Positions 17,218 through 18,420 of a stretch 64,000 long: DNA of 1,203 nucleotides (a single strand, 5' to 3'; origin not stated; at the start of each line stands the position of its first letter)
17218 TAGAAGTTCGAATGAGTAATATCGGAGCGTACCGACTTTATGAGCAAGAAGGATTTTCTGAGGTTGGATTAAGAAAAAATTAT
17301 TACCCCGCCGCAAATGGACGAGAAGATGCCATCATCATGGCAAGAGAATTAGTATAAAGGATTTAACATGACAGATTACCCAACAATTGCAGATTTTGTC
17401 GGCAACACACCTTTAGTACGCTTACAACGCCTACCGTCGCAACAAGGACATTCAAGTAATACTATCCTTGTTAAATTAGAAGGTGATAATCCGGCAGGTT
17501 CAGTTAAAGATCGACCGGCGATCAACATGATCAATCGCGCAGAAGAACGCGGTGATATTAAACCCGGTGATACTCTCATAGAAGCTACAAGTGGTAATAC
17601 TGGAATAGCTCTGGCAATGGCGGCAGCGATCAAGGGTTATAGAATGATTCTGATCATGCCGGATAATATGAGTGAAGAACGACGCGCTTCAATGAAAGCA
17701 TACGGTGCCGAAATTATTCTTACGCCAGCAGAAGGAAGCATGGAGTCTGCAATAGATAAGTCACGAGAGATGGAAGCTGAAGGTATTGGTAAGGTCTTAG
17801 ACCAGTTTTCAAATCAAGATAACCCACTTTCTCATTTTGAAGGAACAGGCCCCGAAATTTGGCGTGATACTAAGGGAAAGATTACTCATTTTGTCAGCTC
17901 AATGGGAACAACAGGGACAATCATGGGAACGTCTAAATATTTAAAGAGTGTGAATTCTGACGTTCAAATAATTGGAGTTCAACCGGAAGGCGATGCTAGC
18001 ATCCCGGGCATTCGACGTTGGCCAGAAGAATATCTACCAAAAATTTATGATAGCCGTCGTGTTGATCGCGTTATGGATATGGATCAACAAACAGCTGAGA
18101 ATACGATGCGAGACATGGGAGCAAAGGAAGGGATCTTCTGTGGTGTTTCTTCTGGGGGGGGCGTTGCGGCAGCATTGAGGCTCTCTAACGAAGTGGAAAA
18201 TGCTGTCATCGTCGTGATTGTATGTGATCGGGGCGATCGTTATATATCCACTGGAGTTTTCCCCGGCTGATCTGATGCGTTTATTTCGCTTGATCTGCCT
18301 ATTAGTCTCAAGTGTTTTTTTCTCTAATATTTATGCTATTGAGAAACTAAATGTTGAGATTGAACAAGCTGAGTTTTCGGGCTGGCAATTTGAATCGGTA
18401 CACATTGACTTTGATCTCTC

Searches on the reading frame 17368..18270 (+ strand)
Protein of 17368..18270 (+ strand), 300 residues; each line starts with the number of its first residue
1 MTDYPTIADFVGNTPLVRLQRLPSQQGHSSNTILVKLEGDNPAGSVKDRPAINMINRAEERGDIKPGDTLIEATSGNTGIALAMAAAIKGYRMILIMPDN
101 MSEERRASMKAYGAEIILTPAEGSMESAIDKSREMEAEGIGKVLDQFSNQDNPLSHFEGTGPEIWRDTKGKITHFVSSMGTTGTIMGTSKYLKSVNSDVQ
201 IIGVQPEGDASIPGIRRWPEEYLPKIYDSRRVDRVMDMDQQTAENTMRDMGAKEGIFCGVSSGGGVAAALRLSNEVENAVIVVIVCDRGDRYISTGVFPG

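Call 74: search_protein_families(library=pfam, proteins=[window:17368-18270:+], max_evalue=0.00001)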
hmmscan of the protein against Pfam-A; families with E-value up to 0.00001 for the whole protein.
window:17368-18270:+ (300 aa): 1 family
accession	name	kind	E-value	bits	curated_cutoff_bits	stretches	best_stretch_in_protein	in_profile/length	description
PF00291.31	PALP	-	9.8e-71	238.9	35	1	8-287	2-295/295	Pyridoxal-phosphate dependent enzyme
